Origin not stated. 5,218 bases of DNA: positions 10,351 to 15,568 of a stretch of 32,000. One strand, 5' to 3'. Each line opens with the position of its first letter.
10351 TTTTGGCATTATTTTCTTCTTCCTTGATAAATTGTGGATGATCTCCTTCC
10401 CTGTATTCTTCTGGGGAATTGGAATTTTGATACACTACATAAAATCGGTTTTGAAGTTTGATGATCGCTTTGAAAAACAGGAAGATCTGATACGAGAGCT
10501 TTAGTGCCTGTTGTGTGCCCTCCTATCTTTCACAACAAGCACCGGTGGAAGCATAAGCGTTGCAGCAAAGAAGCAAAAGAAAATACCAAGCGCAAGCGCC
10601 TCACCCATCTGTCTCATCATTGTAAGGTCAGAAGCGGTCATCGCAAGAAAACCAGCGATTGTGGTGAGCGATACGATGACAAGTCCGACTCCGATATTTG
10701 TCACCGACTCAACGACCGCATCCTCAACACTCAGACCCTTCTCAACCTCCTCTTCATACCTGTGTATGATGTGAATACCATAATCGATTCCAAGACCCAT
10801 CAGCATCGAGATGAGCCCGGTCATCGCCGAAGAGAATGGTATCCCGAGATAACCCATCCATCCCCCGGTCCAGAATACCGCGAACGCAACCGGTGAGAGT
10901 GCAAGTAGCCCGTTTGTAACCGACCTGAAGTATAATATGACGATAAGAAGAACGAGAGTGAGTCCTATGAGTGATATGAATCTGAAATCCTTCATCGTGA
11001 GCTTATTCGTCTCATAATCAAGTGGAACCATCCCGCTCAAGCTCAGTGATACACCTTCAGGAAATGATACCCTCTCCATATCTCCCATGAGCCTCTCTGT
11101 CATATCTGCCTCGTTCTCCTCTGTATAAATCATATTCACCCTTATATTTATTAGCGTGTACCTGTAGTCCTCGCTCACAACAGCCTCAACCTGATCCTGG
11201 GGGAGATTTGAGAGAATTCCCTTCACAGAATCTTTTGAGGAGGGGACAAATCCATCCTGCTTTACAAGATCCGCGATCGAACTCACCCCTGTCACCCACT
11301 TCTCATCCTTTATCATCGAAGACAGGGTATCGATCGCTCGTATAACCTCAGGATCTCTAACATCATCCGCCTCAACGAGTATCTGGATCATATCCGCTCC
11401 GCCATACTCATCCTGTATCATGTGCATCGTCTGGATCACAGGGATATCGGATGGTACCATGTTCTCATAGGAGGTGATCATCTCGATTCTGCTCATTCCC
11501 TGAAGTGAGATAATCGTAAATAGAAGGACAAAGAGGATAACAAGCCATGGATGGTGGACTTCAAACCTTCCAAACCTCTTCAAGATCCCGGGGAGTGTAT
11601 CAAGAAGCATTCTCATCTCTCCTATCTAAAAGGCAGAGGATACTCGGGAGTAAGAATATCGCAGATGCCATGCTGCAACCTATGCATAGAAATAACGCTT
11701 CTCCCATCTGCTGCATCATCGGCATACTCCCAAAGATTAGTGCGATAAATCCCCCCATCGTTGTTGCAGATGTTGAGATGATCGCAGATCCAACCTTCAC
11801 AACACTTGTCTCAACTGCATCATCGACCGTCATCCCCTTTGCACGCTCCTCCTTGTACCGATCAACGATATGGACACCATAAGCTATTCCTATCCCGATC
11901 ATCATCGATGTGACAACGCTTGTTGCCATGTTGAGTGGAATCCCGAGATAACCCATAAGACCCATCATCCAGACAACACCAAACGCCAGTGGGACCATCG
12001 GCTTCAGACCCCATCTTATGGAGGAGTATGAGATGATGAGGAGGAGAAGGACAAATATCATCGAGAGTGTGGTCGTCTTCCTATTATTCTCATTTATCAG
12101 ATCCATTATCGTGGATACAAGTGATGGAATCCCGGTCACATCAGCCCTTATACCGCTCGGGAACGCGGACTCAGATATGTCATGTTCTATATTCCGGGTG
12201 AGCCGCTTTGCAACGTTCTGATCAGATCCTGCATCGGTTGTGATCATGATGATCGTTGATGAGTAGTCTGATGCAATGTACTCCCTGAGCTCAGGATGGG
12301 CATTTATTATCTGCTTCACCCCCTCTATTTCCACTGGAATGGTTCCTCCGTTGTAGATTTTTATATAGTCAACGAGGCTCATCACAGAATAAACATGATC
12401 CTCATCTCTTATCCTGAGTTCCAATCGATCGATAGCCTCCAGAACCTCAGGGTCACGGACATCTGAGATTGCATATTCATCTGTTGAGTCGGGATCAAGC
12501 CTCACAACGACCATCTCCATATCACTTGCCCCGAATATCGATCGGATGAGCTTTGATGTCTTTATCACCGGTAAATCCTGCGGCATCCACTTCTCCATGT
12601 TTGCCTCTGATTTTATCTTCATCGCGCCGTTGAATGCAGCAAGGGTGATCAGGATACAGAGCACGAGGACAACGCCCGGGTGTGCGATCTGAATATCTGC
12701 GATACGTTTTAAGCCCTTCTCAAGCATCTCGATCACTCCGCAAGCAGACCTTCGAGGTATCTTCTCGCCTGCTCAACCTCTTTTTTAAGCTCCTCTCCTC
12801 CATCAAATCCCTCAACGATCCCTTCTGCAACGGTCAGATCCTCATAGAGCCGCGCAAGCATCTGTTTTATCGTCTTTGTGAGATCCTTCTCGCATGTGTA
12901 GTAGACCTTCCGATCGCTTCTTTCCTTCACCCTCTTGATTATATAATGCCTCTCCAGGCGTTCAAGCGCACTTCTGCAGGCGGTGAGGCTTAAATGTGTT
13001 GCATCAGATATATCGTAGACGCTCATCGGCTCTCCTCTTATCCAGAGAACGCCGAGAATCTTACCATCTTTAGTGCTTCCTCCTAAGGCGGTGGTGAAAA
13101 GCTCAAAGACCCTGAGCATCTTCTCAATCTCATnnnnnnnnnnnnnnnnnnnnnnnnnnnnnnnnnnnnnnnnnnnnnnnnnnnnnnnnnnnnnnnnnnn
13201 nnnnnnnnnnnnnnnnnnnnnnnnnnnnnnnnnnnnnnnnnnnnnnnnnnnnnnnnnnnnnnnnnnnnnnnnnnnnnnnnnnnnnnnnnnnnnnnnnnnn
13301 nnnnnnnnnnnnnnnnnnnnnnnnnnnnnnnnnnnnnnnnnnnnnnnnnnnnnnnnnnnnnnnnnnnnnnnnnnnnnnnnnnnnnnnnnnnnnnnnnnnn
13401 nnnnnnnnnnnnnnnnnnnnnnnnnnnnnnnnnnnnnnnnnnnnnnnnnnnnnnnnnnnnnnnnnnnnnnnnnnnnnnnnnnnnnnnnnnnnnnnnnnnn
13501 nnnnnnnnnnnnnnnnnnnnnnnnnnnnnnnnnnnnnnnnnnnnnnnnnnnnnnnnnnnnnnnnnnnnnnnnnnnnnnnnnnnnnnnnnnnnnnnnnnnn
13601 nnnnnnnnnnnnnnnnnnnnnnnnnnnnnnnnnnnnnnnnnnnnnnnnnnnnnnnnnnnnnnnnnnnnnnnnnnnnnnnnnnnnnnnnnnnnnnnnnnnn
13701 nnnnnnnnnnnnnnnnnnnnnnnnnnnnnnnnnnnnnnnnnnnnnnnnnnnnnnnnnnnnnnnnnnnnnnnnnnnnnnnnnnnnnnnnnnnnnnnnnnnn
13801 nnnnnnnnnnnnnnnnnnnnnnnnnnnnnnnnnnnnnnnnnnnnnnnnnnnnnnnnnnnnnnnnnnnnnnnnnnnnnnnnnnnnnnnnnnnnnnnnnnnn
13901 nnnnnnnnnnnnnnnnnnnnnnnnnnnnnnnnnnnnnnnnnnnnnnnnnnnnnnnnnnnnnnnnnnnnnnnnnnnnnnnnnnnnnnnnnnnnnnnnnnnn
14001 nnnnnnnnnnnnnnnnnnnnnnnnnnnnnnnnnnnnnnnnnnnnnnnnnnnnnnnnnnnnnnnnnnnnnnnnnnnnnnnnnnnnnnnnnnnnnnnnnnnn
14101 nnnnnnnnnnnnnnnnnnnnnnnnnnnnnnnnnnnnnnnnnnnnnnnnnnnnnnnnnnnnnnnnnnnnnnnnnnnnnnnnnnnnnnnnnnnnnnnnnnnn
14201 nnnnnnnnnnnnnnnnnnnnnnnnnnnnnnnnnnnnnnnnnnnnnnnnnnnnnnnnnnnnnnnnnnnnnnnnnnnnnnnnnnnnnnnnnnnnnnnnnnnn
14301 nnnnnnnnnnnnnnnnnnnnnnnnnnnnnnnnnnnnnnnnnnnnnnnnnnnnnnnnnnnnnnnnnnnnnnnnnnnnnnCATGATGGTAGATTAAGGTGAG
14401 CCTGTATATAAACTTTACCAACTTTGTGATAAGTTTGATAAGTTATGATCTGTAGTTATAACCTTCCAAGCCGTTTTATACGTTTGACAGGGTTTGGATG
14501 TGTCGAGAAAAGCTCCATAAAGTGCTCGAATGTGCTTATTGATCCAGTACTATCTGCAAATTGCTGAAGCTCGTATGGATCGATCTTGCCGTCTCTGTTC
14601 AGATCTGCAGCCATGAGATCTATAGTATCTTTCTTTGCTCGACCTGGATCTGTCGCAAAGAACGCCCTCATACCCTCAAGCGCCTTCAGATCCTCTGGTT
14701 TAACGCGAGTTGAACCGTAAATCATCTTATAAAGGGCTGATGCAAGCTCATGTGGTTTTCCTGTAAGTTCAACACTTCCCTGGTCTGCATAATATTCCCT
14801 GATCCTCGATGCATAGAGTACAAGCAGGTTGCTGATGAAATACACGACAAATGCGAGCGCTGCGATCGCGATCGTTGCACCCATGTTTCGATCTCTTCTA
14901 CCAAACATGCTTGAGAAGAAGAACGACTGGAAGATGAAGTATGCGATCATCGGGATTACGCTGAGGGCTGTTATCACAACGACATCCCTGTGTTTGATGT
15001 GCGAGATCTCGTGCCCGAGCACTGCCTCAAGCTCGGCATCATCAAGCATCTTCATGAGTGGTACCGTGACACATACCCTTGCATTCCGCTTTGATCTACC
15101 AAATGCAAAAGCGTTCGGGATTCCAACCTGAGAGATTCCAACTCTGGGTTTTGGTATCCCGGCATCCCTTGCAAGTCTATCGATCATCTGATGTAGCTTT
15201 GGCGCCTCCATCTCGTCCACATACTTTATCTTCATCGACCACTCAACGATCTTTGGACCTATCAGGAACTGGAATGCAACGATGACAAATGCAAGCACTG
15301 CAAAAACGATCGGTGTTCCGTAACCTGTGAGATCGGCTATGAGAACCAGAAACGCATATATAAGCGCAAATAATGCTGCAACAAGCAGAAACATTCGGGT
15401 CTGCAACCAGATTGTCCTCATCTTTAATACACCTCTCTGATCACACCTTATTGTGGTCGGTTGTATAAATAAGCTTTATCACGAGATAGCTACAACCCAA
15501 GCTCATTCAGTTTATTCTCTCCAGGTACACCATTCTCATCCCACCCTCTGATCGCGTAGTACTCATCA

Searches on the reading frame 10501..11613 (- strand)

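Call 85: search_protein_families(library=pfam, proteins=[window:10501-11613:-], max_evalue=1e-12)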
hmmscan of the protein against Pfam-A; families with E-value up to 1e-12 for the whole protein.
window:10501-11613:- (370 aa): 1 family
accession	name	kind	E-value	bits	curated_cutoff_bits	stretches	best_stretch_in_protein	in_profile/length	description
PF03176.21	MMPL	-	1.4e-30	106.8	20.5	1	53-365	3-305/333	MMPL family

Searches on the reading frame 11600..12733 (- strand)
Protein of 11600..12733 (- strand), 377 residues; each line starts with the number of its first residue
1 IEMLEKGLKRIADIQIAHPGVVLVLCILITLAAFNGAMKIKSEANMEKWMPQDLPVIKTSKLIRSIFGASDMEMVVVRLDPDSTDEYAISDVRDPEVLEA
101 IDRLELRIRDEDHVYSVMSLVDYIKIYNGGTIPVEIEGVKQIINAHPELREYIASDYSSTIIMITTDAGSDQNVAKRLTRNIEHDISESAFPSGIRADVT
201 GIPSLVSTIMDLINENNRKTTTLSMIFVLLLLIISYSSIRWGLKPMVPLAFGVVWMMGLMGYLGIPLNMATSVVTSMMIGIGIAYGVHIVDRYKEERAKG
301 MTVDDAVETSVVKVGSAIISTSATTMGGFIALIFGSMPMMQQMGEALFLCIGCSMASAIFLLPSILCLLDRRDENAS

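Call 85: search_protein_families(library=pfam, proteins=[window:11600-12733:-], max_evalue=1e-12)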
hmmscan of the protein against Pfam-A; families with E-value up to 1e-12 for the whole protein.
window:11600-12733:- (377 aa): 1 family
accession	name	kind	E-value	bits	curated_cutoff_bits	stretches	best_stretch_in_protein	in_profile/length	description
PF03176.21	MMPL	-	1.6e-30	106.6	20.5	1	50-372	3-305/333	MMPL family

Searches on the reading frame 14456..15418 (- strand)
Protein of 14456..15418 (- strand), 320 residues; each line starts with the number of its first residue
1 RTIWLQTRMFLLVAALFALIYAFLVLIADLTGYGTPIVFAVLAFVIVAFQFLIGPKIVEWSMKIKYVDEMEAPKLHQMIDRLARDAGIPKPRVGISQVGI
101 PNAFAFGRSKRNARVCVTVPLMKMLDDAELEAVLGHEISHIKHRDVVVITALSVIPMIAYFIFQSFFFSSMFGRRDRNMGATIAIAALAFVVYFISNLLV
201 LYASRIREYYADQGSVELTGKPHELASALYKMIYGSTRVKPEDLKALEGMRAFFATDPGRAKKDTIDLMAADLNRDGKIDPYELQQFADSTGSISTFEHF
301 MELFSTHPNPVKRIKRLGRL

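Call 49: search_protein_families(library=ncbifam, proteins=[window:14456-15418:-], max_evalue=1e-20)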
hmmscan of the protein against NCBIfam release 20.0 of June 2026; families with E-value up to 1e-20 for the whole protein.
window:14456-15418:- (320 aa): 8 families
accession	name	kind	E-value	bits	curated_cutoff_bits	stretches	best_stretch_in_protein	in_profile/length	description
NF002669.0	PRK02391.1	equivalog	2.2e-75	253.6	341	1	5-256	11-263/298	zinc metalloprotease HtpX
NF002839.0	PRK03072.1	equivalog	4.1e-50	170.5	412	1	13-261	12-261/291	zinc metalloprotease HtpX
NF002322.0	PRK01265.1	equivalog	2.7e-48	165.1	275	1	12-319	19-320/325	zinc metalloprotease HtpX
NF002826.0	PRK03001.1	equivalog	1.9e-43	148.7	369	1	14-234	8-228/285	zinc metalloprotease HtpX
NF003425.0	PRK04897.1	equivalog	2e-42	145.4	355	1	10-262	16-276/298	zinc metalloprotease HtpX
NF002363.0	PRK01345.1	equivalog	3.6e-41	141.3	422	1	8-279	5-272/318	zinc metalloprotease HtpX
NF002775.0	PRK02870.1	equivalog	1.1e-34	120.2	285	1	37-234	74-280/338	zinc metalloprotease HtpX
NF003965.0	PRK05457.1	equivalog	2.8e-33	115.5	245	1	25-247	25-255/285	protease HtpX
